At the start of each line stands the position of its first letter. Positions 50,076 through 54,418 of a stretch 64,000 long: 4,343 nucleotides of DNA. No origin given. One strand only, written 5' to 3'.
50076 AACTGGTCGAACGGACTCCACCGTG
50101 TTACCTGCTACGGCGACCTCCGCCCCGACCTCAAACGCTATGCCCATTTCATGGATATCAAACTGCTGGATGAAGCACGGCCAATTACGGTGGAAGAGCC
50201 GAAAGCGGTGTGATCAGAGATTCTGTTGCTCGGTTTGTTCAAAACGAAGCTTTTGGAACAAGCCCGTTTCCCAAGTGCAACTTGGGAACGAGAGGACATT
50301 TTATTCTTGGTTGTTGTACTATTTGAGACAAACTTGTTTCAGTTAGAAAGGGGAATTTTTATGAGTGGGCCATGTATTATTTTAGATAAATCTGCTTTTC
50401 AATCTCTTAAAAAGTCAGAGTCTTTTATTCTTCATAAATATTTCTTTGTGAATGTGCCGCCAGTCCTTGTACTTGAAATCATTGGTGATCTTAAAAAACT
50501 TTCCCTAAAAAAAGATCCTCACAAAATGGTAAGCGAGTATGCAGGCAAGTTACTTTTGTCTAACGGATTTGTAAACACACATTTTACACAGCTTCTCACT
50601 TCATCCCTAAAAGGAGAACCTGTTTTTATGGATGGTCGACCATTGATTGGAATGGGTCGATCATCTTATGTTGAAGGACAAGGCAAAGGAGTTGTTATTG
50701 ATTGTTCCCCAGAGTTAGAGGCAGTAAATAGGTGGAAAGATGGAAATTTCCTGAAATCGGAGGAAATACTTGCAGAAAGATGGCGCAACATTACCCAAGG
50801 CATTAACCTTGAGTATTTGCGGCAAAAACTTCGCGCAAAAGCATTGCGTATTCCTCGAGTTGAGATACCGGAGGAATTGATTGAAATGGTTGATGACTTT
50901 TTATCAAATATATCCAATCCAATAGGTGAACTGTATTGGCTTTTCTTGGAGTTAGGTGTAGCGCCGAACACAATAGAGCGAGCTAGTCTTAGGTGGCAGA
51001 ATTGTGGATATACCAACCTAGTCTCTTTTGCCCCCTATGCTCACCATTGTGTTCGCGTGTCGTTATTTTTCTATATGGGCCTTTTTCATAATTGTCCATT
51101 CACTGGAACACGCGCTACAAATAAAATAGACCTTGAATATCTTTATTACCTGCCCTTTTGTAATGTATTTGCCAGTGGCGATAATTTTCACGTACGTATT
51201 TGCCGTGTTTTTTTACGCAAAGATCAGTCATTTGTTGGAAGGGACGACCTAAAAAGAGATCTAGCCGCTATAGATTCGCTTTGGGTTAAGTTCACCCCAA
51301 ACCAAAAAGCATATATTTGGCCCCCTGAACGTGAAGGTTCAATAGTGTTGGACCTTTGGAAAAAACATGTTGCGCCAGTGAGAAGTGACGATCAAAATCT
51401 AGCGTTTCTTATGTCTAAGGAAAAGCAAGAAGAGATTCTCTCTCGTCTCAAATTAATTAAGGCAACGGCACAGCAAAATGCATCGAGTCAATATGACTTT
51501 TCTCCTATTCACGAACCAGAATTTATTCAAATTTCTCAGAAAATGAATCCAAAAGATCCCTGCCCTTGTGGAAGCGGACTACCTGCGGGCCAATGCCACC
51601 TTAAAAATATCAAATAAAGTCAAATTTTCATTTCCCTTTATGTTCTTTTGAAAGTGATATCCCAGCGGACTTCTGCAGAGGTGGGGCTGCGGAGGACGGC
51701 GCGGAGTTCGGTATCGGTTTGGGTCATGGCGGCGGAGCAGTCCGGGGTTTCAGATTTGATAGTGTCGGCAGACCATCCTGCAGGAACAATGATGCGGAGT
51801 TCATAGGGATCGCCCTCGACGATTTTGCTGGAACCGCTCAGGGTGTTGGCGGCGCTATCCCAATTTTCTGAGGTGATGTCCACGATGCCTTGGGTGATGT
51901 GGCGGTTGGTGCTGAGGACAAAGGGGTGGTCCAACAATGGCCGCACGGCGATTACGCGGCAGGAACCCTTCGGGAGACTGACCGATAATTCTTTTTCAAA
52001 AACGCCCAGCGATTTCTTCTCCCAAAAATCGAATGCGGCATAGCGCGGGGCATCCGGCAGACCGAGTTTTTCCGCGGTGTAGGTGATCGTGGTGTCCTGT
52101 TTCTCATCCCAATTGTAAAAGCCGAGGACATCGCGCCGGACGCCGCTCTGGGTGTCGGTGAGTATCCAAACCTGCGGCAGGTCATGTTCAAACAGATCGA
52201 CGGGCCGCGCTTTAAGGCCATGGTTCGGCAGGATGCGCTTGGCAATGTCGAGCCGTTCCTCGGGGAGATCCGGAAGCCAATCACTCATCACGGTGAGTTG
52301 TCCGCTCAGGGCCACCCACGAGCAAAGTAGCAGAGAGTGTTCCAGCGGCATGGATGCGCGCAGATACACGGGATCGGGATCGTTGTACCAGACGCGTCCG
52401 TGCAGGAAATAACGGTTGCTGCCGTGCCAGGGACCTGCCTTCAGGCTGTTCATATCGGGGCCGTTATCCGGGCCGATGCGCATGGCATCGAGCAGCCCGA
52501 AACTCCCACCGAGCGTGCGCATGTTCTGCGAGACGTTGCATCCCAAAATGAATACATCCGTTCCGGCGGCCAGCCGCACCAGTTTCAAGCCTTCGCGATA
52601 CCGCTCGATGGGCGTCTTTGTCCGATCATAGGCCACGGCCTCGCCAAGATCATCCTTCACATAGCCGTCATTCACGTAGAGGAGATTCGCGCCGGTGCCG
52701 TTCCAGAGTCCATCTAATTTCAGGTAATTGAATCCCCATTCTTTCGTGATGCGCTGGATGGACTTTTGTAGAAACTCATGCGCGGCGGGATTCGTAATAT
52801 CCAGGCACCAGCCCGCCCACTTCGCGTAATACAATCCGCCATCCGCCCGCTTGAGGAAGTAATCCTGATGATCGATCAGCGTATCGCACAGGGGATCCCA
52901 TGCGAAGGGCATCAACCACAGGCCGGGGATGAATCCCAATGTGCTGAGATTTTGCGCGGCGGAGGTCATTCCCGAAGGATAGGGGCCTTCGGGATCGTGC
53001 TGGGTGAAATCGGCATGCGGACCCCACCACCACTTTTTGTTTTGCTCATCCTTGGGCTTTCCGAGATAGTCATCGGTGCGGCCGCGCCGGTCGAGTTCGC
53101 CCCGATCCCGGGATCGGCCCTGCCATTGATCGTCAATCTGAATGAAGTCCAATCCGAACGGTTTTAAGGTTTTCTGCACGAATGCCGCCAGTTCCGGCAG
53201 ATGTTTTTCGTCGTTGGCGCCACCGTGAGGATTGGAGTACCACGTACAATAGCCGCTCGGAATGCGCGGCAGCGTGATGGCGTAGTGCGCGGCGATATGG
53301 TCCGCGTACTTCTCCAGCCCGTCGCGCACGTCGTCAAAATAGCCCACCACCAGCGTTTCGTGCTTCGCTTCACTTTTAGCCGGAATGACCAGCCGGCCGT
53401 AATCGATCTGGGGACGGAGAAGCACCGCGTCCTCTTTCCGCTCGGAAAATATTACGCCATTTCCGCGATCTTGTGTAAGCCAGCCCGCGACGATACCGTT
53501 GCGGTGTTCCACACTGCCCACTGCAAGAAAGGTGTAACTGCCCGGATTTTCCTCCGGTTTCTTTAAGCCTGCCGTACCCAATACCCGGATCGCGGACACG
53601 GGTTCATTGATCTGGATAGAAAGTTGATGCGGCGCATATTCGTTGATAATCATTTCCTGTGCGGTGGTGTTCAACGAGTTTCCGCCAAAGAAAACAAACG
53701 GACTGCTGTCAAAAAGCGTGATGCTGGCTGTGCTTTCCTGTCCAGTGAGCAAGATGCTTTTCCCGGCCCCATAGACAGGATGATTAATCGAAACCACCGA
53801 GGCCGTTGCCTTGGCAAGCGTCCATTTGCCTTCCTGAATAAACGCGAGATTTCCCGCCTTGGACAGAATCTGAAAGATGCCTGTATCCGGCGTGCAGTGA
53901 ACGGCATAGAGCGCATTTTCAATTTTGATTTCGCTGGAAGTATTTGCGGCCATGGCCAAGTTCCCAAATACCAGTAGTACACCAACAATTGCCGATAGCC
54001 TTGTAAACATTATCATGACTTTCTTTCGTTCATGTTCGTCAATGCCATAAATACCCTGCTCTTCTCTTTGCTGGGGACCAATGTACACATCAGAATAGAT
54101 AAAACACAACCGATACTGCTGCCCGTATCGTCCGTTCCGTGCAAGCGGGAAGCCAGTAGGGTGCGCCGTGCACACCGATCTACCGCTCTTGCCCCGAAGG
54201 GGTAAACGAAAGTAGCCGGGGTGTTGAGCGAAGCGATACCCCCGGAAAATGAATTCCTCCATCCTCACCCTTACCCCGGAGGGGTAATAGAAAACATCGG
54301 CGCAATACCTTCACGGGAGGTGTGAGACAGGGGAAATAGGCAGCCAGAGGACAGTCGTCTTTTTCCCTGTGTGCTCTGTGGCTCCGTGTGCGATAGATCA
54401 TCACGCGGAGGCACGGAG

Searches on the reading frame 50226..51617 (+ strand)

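Call 88: search_protein_families(library=pfam, proteins=[window:50226-51617:+], max_evalue=0.001)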
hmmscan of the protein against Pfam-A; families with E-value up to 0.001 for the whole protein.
window:50226-51617:+ (463 aa): 1 family
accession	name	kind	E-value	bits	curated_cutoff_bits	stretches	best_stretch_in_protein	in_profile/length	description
PF02810.21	SEC-C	-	0.0002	21.6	20.4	1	444-459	3-18/19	SEC-C motif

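Call 90: search_protein_families(library=padloc, proteins=[window:50226-51617:+], max_evalue=0.001)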
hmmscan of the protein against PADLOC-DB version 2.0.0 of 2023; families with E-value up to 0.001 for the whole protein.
window:50226-51617:+ (463 aa): 1 family
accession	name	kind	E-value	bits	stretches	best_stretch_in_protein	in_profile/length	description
PDLC00872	E2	-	0.00029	18.4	1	437-462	165-190/216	E2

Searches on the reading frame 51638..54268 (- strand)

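Call 88: search_protein_families(library=pfam, proteins=[window:51638-54268:-], max_evalue=0.001)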
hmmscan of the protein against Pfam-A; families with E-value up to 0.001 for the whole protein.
window:51638-54268:- (876 aa): 3 families
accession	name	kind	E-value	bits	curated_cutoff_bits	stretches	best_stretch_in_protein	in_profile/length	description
PF17801.7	Melibiase_C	-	9.3e-05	22.9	22.9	1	713-773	16-69/71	Alpha galactosidase C-terminal beta sandwich domain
PF01055.32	Glyco_hydro_31_2nd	-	0.00042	20.2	23.5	1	459-523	94-154/328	Glycosyl hydrolases family 31 TIM-barrel domain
PF02065.24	Melibiase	-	0.00058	19.4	27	0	430-519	102-190/347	Melibiase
